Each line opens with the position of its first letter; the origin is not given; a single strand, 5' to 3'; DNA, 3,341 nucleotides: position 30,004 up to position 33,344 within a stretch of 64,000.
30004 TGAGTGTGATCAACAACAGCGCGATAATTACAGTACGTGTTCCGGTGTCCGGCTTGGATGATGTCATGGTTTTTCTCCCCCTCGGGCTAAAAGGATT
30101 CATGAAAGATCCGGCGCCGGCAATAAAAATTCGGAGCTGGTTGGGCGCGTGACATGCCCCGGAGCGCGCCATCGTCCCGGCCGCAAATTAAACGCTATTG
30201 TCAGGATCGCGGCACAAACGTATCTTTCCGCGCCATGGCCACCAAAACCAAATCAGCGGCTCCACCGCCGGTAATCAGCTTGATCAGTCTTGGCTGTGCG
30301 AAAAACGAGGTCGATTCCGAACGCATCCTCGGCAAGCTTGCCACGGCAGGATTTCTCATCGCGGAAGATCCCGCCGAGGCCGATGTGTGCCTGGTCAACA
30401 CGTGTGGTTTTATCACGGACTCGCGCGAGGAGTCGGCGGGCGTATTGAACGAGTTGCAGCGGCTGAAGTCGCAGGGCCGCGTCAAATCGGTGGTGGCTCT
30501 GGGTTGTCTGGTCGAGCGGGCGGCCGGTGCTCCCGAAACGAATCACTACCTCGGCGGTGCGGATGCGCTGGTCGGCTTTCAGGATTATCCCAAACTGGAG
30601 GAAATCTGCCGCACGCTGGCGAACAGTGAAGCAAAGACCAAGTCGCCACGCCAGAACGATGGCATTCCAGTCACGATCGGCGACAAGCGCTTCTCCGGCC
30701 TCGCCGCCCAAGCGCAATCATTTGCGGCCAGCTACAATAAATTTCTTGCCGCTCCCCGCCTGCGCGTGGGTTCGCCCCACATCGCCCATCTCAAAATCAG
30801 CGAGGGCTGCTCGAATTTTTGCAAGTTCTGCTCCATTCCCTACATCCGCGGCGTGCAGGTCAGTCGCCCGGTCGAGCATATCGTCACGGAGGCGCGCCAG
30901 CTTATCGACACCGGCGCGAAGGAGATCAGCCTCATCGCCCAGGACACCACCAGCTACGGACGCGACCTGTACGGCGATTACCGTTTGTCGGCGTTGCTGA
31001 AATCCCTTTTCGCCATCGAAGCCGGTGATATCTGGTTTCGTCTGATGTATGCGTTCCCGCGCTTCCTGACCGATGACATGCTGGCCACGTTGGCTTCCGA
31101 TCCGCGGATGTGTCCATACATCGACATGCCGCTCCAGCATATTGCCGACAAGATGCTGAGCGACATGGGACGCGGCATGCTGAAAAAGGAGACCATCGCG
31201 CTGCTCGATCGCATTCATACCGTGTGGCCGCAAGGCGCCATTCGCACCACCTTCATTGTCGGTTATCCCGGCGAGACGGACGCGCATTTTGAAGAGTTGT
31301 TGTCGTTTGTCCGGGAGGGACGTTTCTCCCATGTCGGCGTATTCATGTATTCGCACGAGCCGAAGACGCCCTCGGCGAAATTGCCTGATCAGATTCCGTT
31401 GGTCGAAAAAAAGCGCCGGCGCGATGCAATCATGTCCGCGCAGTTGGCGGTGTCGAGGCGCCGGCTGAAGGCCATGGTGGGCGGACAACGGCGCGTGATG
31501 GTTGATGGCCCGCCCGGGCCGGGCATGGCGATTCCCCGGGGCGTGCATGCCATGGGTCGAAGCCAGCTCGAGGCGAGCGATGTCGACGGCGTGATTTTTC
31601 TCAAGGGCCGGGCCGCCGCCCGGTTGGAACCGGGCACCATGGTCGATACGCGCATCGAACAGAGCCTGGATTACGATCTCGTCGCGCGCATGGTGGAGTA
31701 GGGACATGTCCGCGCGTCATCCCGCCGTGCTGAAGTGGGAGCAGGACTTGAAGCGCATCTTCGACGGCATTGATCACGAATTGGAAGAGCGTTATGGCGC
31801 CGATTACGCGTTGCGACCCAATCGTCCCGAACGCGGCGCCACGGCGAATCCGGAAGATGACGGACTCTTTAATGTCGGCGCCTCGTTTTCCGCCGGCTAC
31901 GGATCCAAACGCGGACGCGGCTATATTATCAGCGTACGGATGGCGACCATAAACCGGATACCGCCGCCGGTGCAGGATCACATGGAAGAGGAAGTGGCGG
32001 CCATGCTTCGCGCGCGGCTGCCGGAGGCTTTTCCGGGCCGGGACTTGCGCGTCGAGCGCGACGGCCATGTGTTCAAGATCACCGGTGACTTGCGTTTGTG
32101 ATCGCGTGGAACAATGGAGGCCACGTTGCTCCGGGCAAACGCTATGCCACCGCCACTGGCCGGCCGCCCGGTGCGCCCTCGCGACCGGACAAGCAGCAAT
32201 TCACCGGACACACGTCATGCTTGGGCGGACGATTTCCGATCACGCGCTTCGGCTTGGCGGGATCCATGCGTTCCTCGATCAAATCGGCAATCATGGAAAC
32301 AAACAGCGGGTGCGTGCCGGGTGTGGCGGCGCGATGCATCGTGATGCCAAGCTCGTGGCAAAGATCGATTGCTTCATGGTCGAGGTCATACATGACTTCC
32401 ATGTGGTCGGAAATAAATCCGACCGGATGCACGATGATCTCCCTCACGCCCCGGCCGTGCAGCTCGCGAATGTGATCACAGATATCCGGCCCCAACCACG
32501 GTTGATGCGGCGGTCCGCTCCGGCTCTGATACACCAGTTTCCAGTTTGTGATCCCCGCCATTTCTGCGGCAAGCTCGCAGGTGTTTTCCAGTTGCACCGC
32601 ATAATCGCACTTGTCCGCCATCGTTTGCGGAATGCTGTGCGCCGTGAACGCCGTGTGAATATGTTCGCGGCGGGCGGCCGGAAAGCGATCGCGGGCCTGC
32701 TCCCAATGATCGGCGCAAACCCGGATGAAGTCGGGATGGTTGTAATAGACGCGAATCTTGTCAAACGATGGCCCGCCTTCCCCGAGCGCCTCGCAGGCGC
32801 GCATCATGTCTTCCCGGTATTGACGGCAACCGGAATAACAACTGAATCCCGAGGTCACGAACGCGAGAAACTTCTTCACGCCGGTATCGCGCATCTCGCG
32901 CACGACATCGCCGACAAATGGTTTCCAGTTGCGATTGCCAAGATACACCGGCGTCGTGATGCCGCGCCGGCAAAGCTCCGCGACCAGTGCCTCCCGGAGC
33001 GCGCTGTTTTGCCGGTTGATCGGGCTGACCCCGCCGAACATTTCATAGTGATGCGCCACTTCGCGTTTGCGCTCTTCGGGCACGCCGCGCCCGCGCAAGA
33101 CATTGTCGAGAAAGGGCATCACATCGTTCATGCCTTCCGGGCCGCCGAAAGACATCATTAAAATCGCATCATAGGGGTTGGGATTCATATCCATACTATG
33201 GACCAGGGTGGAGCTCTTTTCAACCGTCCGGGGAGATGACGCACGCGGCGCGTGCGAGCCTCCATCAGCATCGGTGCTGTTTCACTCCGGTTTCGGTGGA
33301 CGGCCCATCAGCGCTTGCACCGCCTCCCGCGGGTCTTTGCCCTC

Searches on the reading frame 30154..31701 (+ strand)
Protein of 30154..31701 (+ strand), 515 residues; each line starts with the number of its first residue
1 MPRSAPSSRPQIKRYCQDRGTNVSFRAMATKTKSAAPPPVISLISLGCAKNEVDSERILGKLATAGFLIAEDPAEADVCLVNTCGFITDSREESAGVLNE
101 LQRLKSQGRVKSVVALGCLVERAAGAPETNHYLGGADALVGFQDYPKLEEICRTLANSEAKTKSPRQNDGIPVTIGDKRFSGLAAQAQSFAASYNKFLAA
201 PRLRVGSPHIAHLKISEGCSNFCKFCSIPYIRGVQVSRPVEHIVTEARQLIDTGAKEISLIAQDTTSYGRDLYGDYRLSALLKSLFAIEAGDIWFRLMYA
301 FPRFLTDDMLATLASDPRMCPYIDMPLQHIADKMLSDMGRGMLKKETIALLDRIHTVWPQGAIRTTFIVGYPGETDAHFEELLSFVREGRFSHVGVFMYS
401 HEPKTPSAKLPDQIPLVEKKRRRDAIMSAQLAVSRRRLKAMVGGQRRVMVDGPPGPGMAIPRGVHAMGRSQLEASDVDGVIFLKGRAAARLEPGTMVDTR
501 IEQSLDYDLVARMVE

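Call 3: search_protein_families(library=pfam, proteins=[window:30154-31701:+], max_evalue=1)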
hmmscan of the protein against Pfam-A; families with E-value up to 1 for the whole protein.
window:30154-31701:+ (515 aa): 3 families
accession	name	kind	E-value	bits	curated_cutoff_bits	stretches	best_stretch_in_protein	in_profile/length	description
PF04055.27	Radical_SAM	-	6.4e-20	72.4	29.5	1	214-386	2-166/166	Radical SAM superfamily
PF00919.26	UPF0004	-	3.7e-19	69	27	1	43-124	4-83/98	Uncharacterized protein family UPF0004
PF18693.7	TRAM_2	-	2.9e-10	40.6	27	1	442-514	1-63/63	TRAM domain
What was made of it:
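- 30235..31701 (+): rimO (S12 methylthiotransferase): a neighbour, not part of the system. Pfam UPF0004 + Radical_SAM + TRAM_2 (call 3).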

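Call 4: search_protein_families(library=ncbifam, proteins=[window:30154-31701:+], max_evalue=1)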
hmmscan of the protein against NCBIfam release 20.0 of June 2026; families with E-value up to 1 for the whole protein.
window:30154-31701:+ (515 aa): 21 families
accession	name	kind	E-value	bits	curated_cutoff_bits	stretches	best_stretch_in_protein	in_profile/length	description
TIGR01125.1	TIGR01125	equivalog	7.9e-118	394.2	356.95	1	41-510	2-431/432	30S ribosomal protein S12 methylthiotransferase RimO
TIGR00089.1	TIGR00089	subfamily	6.2e-101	338.3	251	1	42-510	3-428/429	MiaB/RimO family radical SAM methylthiotransferase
TIGR01574.1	miaB-methiolase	equivalog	1.2e-67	228.8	355.3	1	45-452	6-388/437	tRNA (N6-isopentenyl adenosine(37)-C2)-methylthiotransferase MiaB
TIGR01579.1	MiaB-like-C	equivalog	3.4e-62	211.1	357.05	1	44-451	2-380/416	tRNA (N(6)-L-threonylcarbamoyladenosine(37)-C(2))-methylthiotransferase MtaB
NF010916.0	PRK14336.1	equivalog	4.3e-54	183.9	606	2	208-452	123-367/418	tRNA (N6-isopentenyl adenosine(37)-C2)-methylthiotransferase MiaB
TIGR01578.1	MiaB-like-B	hypoth_equivalog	4.4e-54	183.9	314.7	1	45-451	6-373/421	tRNA (N(6)-L-threonylcarbamoyladenosine(37)-C(2))-methylthiotransferase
TIGR04014.1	B12_SAM_MJ_0865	equivalog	3.8e-14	52.3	360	1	216-414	166-358/434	methyl-coenzyme M reductase glutamine C-methyltransferase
TIGR04013.1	B12_SAM_MJ_1487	hypoth_equivalog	8.5e-13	47.9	251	1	199-388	140-332/382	TIGR04013 family B12-binding domain/radical SAM domain-containing protein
TIGR04479.1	bcpD_PhpK_rSAM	subfamily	4.9e-06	25.2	600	1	210-406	241-426/504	PhpK family radical SAM P-methyltransferase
TIGR04072.2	rSAM_ladder_B12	equivalog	0.00069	18.4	360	1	209-387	179-347/443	lipid biosynthesis B12-binding/radical SAM protein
NF038361.1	rSAM_Sden_1168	equivalog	0.0023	16.6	575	1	364-400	426-462/560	Sden_1168 family B12-binding radical SAM P-methyltransferase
TIGR03904.1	SAM_YgiQ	equivalog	0.0052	15.4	462.35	1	214-252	298-337/558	YgiQ family radical SAM protein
NF053743.1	LipS2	equivalog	0.024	14.1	270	0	207-227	21-41/292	LipS2 family lipoyl synthase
TIGR04295.1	B12_rSAM_oligo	hypoth_equivalog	0.027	13.1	400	1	210-261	200-251/422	TIGR04295 family B12-binding domain-containing radical SAM protein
TIGR03960.1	rSAM_fuse_unch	hypoth_equivalog_domain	0.03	12.8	462.3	1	212-268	255-312/605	TIGR03960 family B12-binding radical SAM protein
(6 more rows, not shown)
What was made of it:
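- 30235..31701 (+): TIGR01125 at 394 bits against a 357 cut-off (call 4).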

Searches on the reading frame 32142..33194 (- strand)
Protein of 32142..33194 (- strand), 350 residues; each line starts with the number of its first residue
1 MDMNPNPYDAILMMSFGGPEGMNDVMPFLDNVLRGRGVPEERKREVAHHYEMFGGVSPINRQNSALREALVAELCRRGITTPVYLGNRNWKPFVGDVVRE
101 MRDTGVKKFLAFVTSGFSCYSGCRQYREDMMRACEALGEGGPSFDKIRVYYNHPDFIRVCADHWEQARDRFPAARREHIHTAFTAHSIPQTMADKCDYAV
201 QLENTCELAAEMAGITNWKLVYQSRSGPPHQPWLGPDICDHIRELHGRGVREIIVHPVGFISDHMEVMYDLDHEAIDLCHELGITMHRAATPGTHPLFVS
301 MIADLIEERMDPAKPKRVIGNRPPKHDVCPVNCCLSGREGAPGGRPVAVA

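Call 69: search_protein_families(library=pfam, proteins=[window:32142-33194:-], max_evalue=0.001)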
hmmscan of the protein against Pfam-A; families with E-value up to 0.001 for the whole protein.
window:32142-33194:- (350 aa): 1 family
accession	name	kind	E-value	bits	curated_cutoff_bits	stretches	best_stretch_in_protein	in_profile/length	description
PF00762.24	Ferrochelatase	-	2.5e-85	286.7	27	1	9-309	2-316/317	Ferrochelatase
